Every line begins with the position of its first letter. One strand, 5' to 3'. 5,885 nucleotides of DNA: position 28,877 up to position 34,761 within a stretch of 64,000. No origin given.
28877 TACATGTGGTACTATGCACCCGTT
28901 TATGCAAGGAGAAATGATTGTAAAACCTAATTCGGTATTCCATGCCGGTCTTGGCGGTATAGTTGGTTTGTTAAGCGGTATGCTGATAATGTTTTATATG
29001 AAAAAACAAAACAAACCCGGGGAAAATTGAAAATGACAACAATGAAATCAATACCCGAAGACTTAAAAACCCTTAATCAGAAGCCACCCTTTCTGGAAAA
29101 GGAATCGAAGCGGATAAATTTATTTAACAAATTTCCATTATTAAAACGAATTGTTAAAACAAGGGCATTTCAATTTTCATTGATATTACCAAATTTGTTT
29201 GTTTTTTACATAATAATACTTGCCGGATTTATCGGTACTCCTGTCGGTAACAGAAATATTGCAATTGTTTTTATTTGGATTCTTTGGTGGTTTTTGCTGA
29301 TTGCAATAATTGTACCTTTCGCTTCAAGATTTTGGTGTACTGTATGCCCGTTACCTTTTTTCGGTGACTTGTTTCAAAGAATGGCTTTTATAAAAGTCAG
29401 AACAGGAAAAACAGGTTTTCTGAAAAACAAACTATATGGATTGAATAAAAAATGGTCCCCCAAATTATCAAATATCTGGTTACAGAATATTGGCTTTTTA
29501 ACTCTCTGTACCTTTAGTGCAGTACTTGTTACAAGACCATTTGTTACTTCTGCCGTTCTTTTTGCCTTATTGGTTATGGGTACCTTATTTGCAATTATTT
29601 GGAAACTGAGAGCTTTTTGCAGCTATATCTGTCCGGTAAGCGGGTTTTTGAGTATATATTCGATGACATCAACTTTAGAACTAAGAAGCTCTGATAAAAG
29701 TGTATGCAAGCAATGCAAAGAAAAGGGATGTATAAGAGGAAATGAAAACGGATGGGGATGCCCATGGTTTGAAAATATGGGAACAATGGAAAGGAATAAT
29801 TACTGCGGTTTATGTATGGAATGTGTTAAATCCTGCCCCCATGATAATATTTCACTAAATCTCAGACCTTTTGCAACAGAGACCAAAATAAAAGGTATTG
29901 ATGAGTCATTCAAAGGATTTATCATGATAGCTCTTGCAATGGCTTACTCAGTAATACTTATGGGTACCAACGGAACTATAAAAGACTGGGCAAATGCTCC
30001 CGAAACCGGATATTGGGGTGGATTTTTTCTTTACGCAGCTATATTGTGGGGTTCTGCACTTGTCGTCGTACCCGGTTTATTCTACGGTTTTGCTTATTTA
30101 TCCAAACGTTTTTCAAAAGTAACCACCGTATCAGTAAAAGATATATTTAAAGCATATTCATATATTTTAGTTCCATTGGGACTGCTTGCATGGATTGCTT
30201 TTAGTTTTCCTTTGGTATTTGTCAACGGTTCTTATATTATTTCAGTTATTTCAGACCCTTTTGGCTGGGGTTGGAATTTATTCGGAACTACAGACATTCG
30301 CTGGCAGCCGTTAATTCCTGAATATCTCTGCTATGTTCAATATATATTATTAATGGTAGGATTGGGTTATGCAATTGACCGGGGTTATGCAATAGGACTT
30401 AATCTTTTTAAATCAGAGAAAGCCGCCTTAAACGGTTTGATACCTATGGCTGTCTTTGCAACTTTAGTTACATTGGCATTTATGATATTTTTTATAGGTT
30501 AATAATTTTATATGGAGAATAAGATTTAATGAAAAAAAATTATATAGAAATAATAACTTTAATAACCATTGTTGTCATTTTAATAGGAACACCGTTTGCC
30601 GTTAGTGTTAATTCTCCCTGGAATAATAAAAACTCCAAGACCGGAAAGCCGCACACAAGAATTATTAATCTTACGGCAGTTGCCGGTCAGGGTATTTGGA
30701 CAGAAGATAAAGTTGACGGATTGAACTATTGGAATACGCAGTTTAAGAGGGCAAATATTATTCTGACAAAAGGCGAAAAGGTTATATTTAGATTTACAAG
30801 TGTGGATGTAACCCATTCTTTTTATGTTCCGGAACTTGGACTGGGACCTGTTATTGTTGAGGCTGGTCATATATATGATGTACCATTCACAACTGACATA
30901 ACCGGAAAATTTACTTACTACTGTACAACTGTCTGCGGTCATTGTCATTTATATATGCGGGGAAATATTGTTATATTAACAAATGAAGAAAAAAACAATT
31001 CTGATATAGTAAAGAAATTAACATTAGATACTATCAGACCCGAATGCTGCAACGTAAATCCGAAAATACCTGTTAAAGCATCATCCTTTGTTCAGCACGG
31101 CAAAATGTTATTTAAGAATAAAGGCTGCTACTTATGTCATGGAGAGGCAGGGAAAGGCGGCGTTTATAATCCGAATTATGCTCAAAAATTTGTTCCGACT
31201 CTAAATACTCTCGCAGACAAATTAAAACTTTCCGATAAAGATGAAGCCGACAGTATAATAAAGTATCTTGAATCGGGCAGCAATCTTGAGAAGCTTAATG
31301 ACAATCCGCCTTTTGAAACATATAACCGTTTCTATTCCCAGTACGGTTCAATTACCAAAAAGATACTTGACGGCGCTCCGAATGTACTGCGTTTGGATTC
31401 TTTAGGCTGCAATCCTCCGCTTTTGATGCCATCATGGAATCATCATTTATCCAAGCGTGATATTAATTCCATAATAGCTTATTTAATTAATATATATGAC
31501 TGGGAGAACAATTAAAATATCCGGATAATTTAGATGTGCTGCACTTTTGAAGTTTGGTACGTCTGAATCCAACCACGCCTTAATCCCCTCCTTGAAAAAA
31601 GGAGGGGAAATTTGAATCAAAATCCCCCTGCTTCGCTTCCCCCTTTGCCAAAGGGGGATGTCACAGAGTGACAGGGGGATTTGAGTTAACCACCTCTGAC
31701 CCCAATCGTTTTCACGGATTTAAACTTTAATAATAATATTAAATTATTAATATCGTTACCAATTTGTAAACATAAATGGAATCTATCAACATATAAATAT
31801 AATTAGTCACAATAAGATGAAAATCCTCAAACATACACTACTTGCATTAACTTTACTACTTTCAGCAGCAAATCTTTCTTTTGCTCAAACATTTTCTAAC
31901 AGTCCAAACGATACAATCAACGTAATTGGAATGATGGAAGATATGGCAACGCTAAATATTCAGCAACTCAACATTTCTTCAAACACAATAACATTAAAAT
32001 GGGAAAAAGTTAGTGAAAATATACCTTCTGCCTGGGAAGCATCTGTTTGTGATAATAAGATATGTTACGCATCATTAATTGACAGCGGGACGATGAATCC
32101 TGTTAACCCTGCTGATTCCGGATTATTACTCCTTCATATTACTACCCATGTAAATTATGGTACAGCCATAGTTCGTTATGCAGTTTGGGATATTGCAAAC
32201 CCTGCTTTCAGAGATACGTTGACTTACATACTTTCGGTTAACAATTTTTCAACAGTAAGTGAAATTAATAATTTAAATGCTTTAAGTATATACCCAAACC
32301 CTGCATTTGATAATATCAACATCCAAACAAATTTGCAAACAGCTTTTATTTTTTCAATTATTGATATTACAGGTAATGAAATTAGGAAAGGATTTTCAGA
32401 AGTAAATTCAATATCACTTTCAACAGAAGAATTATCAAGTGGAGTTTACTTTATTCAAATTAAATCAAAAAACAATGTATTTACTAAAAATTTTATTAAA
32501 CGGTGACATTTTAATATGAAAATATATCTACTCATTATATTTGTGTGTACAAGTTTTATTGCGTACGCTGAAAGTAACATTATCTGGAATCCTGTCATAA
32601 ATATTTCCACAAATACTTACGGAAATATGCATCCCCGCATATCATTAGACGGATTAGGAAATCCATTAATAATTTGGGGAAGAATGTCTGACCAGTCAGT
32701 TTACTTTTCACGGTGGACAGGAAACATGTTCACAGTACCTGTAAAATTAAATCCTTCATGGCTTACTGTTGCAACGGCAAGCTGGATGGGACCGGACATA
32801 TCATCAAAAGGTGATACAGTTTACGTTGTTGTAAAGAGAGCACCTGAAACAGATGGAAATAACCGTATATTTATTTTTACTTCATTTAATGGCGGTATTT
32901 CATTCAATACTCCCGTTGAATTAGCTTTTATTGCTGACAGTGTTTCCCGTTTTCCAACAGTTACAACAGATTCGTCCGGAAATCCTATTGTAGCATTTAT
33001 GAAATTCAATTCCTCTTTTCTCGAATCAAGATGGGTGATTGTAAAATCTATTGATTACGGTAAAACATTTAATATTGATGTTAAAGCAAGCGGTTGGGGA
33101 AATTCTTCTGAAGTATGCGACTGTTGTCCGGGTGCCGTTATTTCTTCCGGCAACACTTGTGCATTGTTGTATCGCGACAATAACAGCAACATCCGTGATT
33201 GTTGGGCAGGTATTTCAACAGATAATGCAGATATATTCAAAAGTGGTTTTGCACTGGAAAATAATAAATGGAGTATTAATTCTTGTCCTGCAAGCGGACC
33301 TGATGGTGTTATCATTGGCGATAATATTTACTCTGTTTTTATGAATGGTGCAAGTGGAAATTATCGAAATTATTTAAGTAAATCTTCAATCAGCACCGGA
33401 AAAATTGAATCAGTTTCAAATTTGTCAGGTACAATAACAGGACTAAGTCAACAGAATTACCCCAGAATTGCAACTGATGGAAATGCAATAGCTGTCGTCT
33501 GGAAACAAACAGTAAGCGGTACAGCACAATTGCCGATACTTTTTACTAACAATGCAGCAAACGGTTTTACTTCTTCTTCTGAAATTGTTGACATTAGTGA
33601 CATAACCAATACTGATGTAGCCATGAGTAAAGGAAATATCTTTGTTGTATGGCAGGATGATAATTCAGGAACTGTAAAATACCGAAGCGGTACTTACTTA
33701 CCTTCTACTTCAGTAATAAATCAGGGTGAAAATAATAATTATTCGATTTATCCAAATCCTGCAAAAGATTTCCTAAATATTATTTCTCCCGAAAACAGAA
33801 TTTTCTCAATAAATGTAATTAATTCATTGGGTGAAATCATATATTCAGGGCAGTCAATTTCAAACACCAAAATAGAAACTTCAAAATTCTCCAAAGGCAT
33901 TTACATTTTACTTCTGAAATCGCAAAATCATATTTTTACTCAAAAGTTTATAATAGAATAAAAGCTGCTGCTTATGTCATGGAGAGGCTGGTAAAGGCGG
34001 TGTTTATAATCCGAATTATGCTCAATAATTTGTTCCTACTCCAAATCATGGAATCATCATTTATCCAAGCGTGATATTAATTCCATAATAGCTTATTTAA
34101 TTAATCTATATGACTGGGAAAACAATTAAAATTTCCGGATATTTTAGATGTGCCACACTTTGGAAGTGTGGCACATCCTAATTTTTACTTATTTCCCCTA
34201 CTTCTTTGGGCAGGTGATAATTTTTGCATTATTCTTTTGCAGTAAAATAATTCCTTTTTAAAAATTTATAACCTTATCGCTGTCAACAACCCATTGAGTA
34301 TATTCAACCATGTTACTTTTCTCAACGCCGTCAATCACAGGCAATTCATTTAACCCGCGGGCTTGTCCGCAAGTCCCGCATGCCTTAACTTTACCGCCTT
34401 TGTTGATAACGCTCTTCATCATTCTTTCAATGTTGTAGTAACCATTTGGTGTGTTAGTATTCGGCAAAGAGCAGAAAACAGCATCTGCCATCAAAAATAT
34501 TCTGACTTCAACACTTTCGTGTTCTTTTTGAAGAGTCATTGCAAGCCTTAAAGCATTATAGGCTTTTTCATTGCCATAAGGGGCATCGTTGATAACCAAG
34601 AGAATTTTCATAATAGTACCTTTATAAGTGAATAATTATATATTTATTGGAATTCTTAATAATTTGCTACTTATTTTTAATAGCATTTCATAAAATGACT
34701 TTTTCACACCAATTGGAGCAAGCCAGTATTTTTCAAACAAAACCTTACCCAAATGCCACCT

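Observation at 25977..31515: Candidate extracytoplasmic electron-transfer module: Cyc2-like porin-cytochrome + three cupredoxins + NapH/CcoG-type polyferredoxin, without a catalytic oxidase subunit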

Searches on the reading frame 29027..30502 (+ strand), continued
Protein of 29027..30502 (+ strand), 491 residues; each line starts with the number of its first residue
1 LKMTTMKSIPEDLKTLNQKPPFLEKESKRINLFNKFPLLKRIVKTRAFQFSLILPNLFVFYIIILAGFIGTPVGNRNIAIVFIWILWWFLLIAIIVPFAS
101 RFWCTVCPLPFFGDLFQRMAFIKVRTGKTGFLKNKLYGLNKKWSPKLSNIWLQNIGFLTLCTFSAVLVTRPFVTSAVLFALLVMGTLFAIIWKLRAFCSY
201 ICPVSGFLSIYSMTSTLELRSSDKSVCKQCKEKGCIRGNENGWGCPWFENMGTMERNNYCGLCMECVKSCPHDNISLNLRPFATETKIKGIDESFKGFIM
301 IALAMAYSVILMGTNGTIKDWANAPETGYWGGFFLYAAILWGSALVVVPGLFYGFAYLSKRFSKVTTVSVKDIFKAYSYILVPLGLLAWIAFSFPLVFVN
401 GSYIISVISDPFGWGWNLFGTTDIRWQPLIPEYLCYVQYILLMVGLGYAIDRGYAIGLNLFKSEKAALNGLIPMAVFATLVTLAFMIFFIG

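Call 112: find_encoding_contigs(protein=P0253, flank=8000, max_places=2)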
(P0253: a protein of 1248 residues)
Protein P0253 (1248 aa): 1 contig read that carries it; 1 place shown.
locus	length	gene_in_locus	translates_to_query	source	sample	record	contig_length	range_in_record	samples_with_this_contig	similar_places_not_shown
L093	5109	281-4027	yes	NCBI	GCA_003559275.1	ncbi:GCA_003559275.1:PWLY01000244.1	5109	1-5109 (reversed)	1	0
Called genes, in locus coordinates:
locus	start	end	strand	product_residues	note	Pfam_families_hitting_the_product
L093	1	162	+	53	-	?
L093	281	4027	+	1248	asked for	PF00578:AhpC-TSA, PF08534:Redoxin (faint), PF12801:Fer4_5 (weak), PF14691:Fer4_20, PF01266:DAO (weak), PF07992:Pyr_redox_2, PF13450:NAD_binding_8, PF13738:Pyr_redox_3, +5 more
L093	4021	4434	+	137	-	PF13473:Cupredoxin_1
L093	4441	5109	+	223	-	?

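Call 113: find_encoding_contigs(protein=P0242, flank=8000, max_places=2)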
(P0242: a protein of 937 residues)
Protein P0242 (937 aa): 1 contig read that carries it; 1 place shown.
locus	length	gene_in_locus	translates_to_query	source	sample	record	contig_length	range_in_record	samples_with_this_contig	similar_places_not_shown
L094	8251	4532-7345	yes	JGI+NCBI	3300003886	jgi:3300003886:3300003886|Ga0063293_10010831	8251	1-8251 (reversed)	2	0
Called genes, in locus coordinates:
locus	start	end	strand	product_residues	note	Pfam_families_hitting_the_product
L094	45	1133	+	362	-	PF01208:URO-D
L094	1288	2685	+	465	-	PF00884:Sulfatase, PF16347:SGSH_C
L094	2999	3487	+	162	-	PF13473:Cupredoxin_1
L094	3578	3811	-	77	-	-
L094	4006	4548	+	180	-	PF13473:Cupredoxin_1, PF00116:COX2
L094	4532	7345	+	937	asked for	PF14691:Fer4_20, PF00070:Pyr_redox (faint), PF01266:DAO (weak), PF01946:Thi4 (weak), PF07992:Pyr_redox_2, PF12831:FAD_oxidored (weak), PF13450:NAD_binding_8, PF13738:Pyr_redox_3 (weak), +2 more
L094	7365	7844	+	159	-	PF00116:COX2 (weak), PF13473:Cupredoxin_1 (weak)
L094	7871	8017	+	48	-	-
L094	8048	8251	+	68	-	?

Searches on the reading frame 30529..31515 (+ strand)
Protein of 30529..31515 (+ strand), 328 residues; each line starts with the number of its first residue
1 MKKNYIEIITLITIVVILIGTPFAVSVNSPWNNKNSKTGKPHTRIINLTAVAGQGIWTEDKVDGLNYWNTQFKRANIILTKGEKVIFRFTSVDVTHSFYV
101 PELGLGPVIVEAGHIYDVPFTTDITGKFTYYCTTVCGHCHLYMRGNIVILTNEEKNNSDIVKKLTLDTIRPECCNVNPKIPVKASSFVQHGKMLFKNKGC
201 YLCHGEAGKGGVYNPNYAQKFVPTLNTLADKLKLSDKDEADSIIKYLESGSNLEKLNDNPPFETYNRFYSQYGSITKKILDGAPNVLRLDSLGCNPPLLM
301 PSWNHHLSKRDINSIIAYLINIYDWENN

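Call 3: search_protein_families(library=pfam, proteins=[window:30529-31515:+], max_evalue=0.1)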
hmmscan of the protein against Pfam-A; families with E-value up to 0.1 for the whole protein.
window:30529-31515:+ (328 aa): 4 families
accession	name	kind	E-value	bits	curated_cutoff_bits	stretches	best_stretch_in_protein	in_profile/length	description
PF13442.11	Cytochrome_CBB3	-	6.4e-07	30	27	1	189-262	4-51/68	Cytochrome C oxidase, cbb3-type, subunit III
PF00116.26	COX2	-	6.6e-07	29.7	22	1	76-144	47-114/120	Cytochrome C oxidase subunit II, periplasmic domain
PF00034.26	Cytochrom_C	-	0.00027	22.6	21.3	1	189-240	2-45/90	Cytochrome c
PF20385.3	DUF6680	-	0.096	12.8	23.2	0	7-86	2-75/170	Family of unknown function (DUF6680)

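Call 4: search_protein_families(library=ncbifam, proteins=[window:30529-31515:+], max_evalue=0.1)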
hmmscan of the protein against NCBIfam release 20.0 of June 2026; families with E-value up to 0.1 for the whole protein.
window:30529-31515:+ (328 aa): 11 families
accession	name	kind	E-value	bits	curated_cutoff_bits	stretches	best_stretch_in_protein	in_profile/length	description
TIGR02866.1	CoxB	equivalog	6.3e-14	52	147.7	1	7-154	57-196/202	cytochrome c oxidase subunit II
NF050117.1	aa3_CtaC_Actin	exception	3.3e-10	39.6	250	1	66-154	150-237/244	aa3-type cytochrome oxidase subunit II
TIGR04246.1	nitrous_NosZ_Gp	equivalog_domain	2.4e-08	32.7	625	1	71-149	495-576/578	Sec-dependent nitrous-oxide reductase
NF052460.1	L-NosZ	equivalog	8.5e-08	31.1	700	1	74-148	402-477/480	clade III lactonase-type nitrous-oxide reductase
TIGR00782.1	ccoP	equivalog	2.5e-05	23.8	179.95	1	186-213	201-227/285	cytochrome-c oxidase, cbb3-type subunit III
TIGR04244.1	nitrous_NosZ_RR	equivalog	5.1e-05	22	625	1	80-149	554-626/627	TAT-dependent nitrous-oxide reductase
NF033864.1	cytochrome579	equivalog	0.0034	17.1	280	1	174-211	36-73/179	cytochrome 579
NF050122.1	bc1_QcrC_actin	exception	0.0065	15.8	200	1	183-215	36-67/253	cytochrome bc1 complex diheme cytochrome c subunit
NF011054.0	PRK14486.1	equivalog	0.0081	15.7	447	0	185-319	212-287/294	putative bifunctional cbb3-type cytochrome c oxidase subunit II/cytochrome c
TIGR01432.1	QOXA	equivalog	0.039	13.3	240.95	1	67-139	131-203/227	cytochrome aa3 quinol oxidase subunit II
NF008724.0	PRK11720.1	equivalog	0.058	12.5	448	1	195-227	47-79/348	UDP-glucose--hexose-1-phosphate uridylyltransferase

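Call 64: search_solved_structures(query=window:30529-31515:+, max_evalue=0.01)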
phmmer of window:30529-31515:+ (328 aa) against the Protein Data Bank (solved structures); distinct sequences matched with E-value up to 0.01: 26.
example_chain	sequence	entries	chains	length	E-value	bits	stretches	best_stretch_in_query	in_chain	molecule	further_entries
6ptt_A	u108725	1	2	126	5.9e-08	35.1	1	77-149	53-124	Cytochrome c oxidase subunit 2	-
6pty_A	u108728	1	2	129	7.4e-07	31.5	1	77-149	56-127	Cytochrome c oxidase subunit 2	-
2yev_B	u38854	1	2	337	2.7e-06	29.6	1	76-156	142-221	CYTOCHROME C OXIDASE SUBUNIT 2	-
2lln_A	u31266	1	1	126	7.2e-06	28.2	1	77-149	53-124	Cytochrome c oxidase subunit 2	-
2cua_A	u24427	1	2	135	8.6e-06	28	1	77-149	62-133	PROTEIN (CUA)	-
2fwl_B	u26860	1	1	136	8.7e-06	28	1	77-149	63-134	Cytochrome c oxidase subunit II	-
3eh3_B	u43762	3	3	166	1.4e-05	27.3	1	77-149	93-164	Cytochrome c oxidase subunit 2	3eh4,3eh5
3s33_B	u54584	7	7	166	1.4e-05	27.3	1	77-149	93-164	Cytochrome c oxidase subunit 2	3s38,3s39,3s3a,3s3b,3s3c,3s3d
2qpe_B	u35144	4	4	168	1.5e-05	27.2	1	77-149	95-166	Cytochrome c oxidase subunit 2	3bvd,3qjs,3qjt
1ehk_B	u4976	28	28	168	1.5e-05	27.2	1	77-149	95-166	BA3-TYPE CYTOCHROME-C OXIDASE | Cytochrome c oxidase polypeptide II | Cytochrome c oxidase subunit 2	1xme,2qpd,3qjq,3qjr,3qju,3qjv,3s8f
8hcr_E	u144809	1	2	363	0.00012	24.3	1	64-152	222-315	CYTOCHROME AA3 SUBUNIT CtaC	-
1ar1_B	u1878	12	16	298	0.00016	23.8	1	77-156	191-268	CYTOCHROME C OXIDASE | Cytochrome c oxidase subunit 2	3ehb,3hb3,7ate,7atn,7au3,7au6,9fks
1qle_B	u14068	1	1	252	0.00017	23.7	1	77-154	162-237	CYTOCHROME C OXIDASE POLYPEPTIDE II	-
8iuf_C2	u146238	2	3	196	0.00026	23.1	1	85-149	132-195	Cytochrome c oxidase subunit 2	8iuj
7rh6_Q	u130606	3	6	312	0.00052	22.1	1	68-150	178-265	Cytochrome aa3 subunit 2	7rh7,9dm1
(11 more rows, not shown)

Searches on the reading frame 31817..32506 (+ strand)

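Call 7: search_protein_families(library=pfam, proteins=[window:31817-32506:+], max_evalue=0.001)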
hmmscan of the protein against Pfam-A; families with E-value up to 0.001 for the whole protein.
window:31817-32506:+ (229 aa): 1 family
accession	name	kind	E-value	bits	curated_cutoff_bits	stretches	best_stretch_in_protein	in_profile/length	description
PF18962.6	Por_Secre_tail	-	3.9e-13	49.9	27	1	158-227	1-74/75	Secretion system C-terminal sorting domain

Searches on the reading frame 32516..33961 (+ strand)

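Call 7: search_protein_families(library=pfam, proteins=[window:32516-33961:+], max_evalue=0.001)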
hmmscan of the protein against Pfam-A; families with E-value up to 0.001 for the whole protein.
window:32516-33961:+ (481 aa): 1 family
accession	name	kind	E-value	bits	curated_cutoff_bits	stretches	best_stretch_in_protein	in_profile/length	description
PF18962.6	Por_Secre_tail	-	3.3e-13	50.2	27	1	411-480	1-75/75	Secretion system C-terminal sorting domain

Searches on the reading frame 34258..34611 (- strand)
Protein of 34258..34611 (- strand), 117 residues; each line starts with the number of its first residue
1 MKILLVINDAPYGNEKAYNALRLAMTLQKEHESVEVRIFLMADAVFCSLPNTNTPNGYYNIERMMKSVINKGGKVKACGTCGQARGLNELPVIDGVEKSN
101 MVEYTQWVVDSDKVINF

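Call 7: search_protein_families(library=pfam, proteins=[window:34258-34611:-], max_evalue=0.001)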
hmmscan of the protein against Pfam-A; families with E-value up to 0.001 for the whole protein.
window:34258-34611:- (117 aa): 1 family
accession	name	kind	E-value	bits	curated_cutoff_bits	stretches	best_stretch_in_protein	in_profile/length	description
PF02635.20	DsrE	-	5.2e-22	78.7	22.7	1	1-117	1-116/116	DsrE/DsrF-like family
